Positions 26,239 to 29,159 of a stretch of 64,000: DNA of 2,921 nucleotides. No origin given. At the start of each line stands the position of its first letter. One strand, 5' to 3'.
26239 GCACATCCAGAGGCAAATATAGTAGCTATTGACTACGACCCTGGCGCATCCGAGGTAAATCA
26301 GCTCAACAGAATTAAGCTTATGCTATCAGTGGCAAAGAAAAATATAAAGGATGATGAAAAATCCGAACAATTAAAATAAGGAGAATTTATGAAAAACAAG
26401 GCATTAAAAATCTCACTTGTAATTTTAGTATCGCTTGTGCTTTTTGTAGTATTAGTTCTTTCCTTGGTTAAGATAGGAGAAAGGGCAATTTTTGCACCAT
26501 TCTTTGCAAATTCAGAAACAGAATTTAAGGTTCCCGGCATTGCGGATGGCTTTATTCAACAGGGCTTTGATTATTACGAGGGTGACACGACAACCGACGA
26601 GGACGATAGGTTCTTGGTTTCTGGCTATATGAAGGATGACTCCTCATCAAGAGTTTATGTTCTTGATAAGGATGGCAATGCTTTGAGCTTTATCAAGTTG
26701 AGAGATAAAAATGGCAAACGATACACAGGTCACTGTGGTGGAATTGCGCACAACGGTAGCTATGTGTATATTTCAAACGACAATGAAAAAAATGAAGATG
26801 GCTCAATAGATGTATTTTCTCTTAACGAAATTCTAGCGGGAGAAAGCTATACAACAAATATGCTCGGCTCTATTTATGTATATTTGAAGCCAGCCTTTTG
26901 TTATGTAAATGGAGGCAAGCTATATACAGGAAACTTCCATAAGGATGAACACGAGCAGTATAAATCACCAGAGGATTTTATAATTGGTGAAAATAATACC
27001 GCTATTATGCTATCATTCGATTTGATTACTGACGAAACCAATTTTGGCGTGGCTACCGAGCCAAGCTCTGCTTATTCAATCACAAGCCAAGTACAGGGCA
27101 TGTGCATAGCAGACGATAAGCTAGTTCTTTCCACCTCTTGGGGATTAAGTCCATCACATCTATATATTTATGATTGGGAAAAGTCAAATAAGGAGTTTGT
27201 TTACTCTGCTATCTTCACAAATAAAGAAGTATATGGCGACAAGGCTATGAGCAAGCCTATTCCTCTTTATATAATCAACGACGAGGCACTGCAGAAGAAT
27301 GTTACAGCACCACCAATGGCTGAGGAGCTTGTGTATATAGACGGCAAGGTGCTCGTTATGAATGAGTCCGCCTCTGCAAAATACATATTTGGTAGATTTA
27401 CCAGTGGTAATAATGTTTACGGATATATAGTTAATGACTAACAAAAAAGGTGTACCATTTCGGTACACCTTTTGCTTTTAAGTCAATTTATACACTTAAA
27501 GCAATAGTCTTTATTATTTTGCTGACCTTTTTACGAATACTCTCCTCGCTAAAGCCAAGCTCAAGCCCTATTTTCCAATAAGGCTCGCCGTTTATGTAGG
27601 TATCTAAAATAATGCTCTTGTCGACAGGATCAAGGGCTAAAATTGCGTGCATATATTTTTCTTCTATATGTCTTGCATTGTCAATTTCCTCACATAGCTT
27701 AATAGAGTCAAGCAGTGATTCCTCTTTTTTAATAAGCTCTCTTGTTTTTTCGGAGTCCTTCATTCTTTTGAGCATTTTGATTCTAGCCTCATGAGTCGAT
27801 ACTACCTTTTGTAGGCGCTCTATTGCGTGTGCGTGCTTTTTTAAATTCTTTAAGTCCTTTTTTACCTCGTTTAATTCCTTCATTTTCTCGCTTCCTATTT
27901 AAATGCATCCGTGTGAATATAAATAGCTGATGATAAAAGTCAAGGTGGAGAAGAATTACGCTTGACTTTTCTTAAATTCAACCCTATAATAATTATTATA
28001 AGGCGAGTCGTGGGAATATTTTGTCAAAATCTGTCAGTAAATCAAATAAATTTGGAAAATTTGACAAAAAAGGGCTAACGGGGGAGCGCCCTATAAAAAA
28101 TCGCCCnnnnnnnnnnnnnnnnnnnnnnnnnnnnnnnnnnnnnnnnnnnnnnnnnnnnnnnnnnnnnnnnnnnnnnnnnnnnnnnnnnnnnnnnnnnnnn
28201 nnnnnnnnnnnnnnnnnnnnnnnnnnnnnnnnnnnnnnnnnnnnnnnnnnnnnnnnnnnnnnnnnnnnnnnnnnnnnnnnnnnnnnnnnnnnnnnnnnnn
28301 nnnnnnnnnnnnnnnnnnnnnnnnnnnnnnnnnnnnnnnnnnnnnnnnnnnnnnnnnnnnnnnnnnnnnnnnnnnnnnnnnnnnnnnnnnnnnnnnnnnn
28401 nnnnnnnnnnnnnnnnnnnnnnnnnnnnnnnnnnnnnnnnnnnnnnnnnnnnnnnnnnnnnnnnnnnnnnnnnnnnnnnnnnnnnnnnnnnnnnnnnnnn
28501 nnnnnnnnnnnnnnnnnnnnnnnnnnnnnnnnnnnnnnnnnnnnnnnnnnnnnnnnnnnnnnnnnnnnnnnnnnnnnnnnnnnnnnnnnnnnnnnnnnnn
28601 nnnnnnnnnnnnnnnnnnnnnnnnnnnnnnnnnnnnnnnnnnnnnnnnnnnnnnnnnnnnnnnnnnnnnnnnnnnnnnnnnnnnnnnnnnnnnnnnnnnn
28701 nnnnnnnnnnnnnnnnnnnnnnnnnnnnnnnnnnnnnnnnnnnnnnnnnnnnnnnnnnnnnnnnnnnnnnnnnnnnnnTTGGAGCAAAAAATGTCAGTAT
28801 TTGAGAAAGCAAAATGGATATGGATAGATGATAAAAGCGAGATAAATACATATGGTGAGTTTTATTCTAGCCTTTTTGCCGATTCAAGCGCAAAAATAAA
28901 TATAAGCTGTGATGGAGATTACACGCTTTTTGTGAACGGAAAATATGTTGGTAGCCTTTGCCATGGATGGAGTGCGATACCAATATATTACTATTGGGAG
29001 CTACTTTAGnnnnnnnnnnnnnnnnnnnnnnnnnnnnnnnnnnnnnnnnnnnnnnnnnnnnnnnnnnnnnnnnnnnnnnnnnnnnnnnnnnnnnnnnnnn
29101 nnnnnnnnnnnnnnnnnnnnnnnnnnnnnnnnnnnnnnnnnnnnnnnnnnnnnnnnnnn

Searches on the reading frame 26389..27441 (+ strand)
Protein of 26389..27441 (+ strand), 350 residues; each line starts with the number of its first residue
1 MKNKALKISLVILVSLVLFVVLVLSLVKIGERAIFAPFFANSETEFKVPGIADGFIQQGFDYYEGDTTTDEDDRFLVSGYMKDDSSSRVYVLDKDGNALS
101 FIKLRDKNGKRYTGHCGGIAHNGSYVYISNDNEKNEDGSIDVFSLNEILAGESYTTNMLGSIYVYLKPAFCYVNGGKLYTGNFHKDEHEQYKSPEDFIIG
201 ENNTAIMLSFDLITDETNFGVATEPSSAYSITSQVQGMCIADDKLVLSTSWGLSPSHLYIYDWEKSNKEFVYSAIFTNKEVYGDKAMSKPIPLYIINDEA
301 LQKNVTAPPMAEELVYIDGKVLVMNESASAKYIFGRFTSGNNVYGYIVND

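Call 6: search_protein_families(library=pfam, proteins=[window:26389-27441:+])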
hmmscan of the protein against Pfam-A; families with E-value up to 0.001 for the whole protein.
window:26389-27441:+ (350 aa): 0 families

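Call 51: find_related_loci(query=window:26389-27441:+, collection=metagenome_contigs, flank=10000)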
Query window:26389-27441:+ (350 aa) in metagenome_contigs; peptide patterns used: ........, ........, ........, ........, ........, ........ (x = any residue, [..] = any of these).
179 stretches matched a pattern; 1 encode a relative of the query (tblastn E <= 1e-3); 1 distinct loci.
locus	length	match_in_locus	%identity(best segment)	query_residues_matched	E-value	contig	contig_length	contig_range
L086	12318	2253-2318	68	1-22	5e-6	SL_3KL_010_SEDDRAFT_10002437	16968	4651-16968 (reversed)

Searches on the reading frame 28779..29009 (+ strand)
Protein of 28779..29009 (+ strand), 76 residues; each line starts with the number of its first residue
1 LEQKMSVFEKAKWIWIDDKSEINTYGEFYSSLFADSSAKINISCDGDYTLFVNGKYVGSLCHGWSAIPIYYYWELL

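Call 6: search_protein_families(library=pfam, proteins=[window:28779-29009:+])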
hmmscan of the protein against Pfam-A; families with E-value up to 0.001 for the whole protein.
window:28779-29009:+ (76 aa): 0 families

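Call 20: search_protein_families(library=pfam, max_evalue=10, proteins=[window:28779-29009:+])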
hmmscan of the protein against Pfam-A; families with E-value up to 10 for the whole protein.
window:28779-29009:+ (76 aa): 1 family
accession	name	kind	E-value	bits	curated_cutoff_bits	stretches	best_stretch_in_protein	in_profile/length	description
PF00183.23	HSP90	-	0.14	11.5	24.4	1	3-42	77-118/518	Hsp90 protein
